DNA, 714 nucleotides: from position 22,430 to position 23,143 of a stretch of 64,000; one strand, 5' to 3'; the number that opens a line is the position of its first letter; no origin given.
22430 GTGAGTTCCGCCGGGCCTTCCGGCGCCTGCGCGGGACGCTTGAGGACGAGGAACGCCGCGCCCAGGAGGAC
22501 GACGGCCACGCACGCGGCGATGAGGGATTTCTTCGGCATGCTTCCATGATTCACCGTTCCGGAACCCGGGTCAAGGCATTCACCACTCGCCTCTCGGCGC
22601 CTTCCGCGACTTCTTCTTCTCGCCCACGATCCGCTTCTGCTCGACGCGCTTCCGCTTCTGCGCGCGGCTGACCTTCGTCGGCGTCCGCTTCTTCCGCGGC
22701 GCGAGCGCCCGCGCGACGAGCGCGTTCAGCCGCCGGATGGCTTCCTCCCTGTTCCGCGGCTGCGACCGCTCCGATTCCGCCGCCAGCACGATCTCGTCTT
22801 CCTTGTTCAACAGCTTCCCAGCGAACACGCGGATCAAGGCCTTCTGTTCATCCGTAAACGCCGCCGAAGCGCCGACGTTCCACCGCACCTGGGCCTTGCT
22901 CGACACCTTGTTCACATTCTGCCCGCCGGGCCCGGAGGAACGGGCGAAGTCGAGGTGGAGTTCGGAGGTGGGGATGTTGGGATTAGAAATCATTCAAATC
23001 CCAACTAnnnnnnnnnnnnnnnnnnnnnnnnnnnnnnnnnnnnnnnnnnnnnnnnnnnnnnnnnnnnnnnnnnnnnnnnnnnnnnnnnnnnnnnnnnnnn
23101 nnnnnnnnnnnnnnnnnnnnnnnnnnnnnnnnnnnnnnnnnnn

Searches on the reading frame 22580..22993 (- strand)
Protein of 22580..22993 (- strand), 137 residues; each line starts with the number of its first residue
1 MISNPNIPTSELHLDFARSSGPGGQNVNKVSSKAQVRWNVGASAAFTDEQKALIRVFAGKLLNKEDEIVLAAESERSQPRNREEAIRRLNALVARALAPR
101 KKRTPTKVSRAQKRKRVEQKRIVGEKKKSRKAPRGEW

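Call 17: search_protein_families(library=pfam, proteins=[window:22580-22993:-], max_evalue=0.001)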
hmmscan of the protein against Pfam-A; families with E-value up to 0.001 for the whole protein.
window:22580-22993:- (137 aa): 1 family
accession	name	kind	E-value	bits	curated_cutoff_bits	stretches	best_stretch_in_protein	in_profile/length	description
PF00472.26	RF-1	-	7e-20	71.5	35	1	6-125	6-100/116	RF-1 domain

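Call 54: find_homologous_proteins(query=window:22583-22993:-, max_evalue=1e-30)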
Query window:22583-22993:- (137 aa): 123 proteins with E <= 1e-30 among 8000 candidates; the best 120 are listed.
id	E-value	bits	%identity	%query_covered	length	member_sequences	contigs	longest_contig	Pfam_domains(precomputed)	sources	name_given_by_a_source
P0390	5.0e-79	280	100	100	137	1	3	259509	PF00472.27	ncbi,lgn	-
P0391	2.2e-62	227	82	99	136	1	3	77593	PF00472.27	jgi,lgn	-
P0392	3.7e-61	223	83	97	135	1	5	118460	PF00472.27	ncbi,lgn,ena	ncbi:MAG: alternative ribosome rescue aminoacyl-tRNA hydrolase ArfB [Patescibacteria group bacterium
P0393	6.5e-60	219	79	99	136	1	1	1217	PF00472.27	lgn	-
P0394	1.6e-59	217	81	98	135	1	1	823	PF00472.27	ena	-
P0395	4.1e-59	216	84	96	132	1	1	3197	PF00472.27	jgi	jgi:ribosome-associated protein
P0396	1.7e-58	214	80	96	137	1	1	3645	PF00472.27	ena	-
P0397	3.4e-58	213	81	96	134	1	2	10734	PF00472.27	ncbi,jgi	jgi:ribosome-associated protein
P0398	7.8e-58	212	81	96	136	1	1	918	PF00472.27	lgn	-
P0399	9.4e-58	212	79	97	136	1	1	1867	PF00472.27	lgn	-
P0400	2.7e-57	210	76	99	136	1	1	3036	PF00472.27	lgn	-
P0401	5.9e-57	209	79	96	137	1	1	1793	PF00472.27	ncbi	-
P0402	7.4e-57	209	74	100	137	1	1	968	PF00472.27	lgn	-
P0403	1.2e-56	208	76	100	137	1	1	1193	PF00472.27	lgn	-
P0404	2.4e-56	207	73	100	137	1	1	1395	PF00472.27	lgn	-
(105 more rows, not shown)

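Call 55: find_encoding_contigs(protein=P0392, flank=4000, max_places=2)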
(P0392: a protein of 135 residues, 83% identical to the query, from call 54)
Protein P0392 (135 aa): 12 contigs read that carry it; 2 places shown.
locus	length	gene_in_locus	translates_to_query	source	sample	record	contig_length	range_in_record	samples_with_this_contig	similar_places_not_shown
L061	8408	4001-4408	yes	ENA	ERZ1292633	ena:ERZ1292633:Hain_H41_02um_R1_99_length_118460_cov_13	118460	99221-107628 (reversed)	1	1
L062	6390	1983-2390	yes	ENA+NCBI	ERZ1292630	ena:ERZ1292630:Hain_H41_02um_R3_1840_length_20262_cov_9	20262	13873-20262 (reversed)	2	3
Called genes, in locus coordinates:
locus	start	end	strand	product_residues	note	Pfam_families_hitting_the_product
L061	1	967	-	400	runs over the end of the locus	-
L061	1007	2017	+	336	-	PF13936:HTH_38, PF13565:HTH_32 (weak), PF00665:rve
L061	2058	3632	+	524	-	PF01676:Metalloenzyme, PF06415:iPGM_N, PF01663:Phosphodiest (faint)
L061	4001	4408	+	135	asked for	PF00472:RF-1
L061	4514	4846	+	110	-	-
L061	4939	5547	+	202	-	-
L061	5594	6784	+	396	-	PF01702:TGT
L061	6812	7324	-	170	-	-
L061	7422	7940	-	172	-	-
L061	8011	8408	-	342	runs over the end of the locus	PF02547:Queuosine_synth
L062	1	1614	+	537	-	PF01676:Metalloenzyme, PF06415:iPGM_N, PF01663:Phosphodiest (faint)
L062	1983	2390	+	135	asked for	PF00472:RF-1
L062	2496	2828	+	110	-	-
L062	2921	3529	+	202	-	-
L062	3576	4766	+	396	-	PF01702:TGT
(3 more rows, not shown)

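Call 56: find_encoding_contigs(protein=P0391, flank=4000, max_places=2)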
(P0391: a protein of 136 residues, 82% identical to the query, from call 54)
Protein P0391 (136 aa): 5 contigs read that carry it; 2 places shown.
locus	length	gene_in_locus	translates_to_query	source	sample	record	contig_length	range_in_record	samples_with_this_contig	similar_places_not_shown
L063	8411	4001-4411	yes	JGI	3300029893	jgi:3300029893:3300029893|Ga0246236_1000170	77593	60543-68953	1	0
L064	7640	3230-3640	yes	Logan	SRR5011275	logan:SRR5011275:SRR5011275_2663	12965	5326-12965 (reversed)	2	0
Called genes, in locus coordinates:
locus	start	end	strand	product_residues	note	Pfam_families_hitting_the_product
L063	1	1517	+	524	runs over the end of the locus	PF01676:Metalloenzyme, PF06415:iPGM_N, PF01663:Phosphodiest (weak)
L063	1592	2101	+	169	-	-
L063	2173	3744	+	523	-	PF01676:Metalloenzyme, PF06415:iPGM_N, PF01663:Phosphodiest (faint)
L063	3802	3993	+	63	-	-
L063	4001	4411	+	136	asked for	PF00472:RF-1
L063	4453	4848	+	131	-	-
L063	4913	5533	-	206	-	PF03473:MOSC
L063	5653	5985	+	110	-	-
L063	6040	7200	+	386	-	PF01702:TGT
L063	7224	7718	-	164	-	-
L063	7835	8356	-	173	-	-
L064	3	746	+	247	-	?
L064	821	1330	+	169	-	-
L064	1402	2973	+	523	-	PF01676:Metalloenzyme, PF06415:iPGM_N, PF01663:Phosphodiest (faint)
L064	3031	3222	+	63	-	-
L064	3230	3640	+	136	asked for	PF00472:RF-1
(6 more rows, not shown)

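Call 57: find_encoding_contigs(protein=P0395, flank=3000, max_places=2)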
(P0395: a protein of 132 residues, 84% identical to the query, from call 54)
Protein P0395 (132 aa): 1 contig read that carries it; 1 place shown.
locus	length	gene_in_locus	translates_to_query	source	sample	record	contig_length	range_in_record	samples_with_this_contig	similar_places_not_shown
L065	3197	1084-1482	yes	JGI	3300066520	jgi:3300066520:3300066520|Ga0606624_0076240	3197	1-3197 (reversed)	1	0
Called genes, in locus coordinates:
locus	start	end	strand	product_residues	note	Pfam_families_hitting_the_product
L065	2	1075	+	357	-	PF01676:Metalloenzyme, PF06415:iPGM_N, PF00884:Sulfatase (faint)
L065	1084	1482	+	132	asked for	PF00472:RF-1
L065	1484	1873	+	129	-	-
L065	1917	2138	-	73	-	-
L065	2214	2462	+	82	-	-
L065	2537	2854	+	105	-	-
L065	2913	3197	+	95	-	?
